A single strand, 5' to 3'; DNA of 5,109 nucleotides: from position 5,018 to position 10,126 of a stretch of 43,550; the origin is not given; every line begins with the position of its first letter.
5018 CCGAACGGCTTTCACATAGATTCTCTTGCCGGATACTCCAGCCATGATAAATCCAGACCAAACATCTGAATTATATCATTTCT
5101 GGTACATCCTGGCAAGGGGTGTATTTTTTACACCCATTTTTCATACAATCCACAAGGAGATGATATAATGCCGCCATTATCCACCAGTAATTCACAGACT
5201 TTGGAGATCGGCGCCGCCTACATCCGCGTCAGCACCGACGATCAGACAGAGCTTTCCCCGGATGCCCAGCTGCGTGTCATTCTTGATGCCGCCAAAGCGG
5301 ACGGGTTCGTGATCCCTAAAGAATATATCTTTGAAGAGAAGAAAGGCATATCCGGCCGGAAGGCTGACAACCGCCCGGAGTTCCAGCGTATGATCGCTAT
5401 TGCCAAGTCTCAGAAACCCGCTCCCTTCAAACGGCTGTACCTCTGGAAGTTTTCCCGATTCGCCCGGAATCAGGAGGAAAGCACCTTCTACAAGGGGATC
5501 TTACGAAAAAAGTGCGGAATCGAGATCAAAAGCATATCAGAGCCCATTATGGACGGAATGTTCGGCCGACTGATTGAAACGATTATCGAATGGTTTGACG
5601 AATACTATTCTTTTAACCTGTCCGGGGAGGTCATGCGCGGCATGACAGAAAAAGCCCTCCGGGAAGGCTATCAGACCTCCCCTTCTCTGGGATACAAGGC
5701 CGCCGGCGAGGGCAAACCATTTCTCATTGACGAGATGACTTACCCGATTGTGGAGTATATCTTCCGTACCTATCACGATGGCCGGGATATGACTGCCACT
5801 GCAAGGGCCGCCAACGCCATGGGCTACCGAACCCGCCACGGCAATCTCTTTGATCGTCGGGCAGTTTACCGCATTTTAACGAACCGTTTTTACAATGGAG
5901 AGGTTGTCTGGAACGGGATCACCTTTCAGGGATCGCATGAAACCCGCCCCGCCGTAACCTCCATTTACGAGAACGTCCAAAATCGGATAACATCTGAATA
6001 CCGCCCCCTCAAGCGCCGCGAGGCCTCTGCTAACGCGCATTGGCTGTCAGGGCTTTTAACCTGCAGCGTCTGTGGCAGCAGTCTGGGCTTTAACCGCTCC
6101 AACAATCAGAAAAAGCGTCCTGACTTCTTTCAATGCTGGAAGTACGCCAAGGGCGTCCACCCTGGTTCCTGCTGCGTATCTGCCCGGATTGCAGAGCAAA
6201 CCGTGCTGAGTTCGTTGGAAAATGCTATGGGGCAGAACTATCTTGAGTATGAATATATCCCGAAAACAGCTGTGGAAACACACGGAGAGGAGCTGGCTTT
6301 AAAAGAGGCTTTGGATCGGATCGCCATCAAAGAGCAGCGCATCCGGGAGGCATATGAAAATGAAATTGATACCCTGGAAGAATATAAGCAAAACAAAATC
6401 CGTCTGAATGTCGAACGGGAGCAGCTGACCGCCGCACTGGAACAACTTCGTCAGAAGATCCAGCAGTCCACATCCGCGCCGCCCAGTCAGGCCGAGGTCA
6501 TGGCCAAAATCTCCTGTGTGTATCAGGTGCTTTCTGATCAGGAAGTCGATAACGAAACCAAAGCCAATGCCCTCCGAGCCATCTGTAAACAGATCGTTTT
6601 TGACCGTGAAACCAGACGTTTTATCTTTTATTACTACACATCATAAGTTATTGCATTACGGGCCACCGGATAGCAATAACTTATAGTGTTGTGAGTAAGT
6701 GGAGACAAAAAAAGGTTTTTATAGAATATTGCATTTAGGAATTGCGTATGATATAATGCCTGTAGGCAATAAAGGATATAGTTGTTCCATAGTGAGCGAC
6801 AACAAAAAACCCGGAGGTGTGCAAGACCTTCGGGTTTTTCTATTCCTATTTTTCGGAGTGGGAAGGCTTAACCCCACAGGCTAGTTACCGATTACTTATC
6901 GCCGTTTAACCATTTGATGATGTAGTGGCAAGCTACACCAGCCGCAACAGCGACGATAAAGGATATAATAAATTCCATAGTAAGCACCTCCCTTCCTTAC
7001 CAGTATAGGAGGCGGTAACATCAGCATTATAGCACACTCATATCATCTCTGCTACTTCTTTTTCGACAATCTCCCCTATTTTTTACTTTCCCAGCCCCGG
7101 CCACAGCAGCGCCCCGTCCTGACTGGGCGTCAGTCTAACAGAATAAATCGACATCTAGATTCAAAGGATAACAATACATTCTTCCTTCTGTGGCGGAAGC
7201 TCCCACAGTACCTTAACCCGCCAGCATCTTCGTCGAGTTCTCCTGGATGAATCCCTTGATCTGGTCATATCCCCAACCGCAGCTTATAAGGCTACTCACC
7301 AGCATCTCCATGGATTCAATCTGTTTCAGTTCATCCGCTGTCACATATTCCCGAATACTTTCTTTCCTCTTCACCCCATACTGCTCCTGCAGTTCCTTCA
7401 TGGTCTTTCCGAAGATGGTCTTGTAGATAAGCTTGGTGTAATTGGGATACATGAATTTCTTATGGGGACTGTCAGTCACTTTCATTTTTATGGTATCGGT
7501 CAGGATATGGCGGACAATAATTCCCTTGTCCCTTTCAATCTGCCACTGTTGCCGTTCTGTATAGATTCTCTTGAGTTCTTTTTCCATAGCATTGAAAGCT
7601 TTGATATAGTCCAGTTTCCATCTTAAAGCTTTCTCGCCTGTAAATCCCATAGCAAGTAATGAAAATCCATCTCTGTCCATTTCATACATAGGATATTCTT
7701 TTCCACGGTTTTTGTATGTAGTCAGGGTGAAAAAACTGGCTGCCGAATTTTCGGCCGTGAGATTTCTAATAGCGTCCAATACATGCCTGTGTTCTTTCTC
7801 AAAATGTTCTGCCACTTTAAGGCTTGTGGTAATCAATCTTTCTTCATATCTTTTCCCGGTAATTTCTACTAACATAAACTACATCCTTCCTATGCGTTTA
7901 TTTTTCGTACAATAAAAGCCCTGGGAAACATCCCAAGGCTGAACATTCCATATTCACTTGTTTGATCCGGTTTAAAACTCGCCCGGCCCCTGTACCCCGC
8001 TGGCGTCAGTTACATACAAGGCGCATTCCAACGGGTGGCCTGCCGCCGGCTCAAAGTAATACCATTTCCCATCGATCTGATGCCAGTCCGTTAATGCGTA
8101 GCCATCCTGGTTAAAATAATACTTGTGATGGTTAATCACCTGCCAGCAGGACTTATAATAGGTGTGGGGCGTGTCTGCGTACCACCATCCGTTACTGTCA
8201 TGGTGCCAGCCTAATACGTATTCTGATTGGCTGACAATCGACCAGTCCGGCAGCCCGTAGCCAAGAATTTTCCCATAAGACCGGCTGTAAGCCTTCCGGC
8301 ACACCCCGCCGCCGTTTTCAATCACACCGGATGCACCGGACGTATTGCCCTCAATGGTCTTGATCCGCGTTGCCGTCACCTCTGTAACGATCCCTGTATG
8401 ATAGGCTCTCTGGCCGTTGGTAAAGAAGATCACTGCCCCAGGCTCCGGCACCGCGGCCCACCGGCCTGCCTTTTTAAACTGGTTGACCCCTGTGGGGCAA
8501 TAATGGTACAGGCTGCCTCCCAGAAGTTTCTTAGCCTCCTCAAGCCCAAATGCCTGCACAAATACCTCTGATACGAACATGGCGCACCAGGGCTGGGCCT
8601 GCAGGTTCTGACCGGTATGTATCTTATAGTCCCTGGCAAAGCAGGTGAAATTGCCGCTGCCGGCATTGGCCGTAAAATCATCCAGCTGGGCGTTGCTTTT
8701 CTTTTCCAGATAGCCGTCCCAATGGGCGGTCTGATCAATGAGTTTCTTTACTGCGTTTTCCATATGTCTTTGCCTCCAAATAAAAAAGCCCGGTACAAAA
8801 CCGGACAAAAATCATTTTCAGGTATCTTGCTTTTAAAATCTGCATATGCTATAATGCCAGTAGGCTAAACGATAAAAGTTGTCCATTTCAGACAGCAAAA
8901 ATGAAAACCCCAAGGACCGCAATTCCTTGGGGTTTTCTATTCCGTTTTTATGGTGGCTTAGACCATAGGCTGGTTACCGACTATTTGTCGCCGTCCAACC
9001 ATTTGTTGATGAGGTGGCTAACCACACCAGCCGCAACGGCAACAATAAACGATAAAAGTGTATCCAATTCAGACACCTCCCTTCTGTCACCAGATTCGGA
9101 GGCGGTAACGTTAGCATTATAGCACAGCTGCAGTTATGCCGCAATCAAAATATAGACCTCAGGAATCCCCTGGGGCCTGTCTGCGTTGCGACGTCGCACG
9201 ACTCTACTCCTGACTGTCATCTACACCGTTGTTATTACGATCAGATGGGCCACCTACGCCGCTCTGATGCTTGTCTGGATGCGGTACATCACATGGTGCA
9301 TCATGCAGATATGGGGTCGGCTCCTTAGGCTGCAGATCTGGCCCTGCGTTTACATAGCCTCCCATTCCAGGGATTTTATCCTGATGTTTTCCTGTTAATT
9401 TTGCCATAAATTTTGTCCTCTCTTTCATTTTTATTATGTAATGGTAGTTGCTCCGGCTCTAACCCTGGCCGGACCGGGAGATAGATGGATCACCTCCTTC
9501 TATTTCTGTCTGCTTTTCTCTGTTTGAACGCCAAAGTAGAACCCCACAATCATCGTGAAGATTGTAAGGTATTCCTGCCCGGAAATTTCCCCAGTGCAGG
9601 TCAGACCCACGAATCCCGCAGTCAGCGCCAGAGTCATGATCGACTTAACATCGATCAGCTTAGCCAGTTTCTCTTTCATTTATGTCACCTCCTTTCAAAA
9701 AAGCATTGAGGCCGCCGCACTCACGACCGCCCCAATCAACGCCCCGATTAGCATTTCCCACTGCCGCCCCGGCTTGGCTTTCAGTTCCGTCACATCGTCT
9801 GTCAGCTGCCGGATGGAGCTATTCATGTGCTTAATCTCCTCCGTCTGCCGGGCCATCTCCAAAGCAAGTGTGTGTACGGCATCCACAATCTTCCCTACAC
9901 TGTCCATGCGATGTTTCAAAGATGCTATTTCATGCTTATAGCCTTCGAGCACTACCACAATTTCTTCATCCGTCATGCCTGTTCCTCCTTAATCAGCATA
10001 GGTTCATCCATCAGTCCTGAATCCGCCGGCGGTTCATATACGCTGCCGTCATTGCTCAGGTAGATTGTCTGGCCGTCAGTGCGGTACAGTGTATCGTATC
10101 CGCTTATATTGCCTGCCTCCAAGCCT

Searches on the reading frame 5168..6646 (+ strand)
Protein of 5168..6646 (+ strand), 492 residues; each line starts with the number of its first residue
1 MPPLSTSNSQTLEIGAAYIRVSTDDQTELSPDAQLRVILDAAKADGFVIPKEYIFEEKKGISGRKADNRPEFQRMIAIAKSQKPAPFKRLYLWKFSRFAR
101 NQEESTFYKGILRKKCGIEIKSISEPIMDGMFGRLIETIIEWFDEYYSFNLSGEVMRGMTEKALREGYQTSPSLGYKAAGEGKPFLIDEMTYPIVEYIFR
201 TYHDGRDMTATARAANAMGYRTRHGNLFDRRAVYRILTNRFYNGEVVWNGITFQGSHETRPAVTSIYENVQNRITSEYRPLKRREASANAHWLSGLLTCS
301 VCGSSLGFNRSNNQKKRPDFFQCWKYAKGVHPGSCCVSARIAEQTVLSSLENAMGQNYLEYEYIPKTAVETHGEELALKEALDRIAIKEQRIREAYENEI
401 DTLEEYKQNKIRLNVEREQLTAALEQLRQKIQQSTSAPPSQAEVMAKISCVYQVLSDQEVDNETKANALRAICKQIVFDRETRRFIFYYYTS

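Call 5: search_protein_families(library=pfam, proteins=[window:5168-6646:+], max_evalue=10)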
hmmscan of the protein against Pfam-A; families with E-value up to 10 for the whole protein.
window:5168-6646:+ (492 aa): 10 families
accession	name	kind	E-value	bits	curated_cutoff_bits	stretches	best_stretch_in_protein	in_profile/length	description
PF00239.26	Resolvase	-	1e-21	78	23.3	1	16-166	2-143/145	Resolvase, N terminal domain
PF07508.19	Recombinase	-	3.4e-12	46.9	21.1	1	193-255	5-65/102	Recombinase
PF13408.12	Zn_ribbon_recom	-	2e-07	31.7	25.3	1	292-347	1-54/58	Recombinase zinc beta ribbon domain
PF09162.16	Tap-RNA_bind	-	0.15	12.4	24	0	405-435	35-65/80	Tap, RNA-binding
PF06810.17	Phage_scaffold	-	0.17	12.3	35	1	355-444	10-92/170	Phage capsid assembly scaffolding protein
PF02403.27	Seryl_tRNA_N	-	0.2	12.4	28.2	1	388-476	16-104/108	Seryl-tRNA synthetase N-terminal domain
PF14992.11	TMCO5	-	0.27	10.9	32.2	1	347-458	33-145/280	TMCO5 family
PF07560.16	DUF1539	-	0.39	11.2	23.8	1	411-473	30-94/126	Domain of Unknown Function (DUF1539)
PF07956.16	DUF1690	-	0.45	11.4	29.7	1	378-447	39-110/139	Protein of Unknown function (DUF1690)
PF07303.18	Occludin_ELL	-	1.1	10.5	31.2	1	386-458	3-72/101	Occludin homology domain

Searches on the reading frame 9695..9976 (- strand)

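Call 62: search_protein_families(library=pfam, proteins=[window:9695-9976:-], max_evalue=0.01)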
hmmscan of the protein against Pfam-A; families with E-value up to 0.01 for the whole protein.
window:9695-9976:- (93 aa): 3 families
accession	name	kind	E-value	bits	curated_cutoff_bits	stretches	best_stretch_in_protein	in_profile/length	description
PF10779.14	XhlA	-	0.0013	19.3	34.7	0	15-87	4-66/67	Haemolysin XhlA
PF12325.13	TMF_TATA_bd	-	0.0045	17.5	29.1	1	14-76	25-87/115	TATA element modulatory factor 1 TATA binding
PF04102.17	SlyX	-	0.0049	17.9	30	0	32-69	17-54/67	SlyX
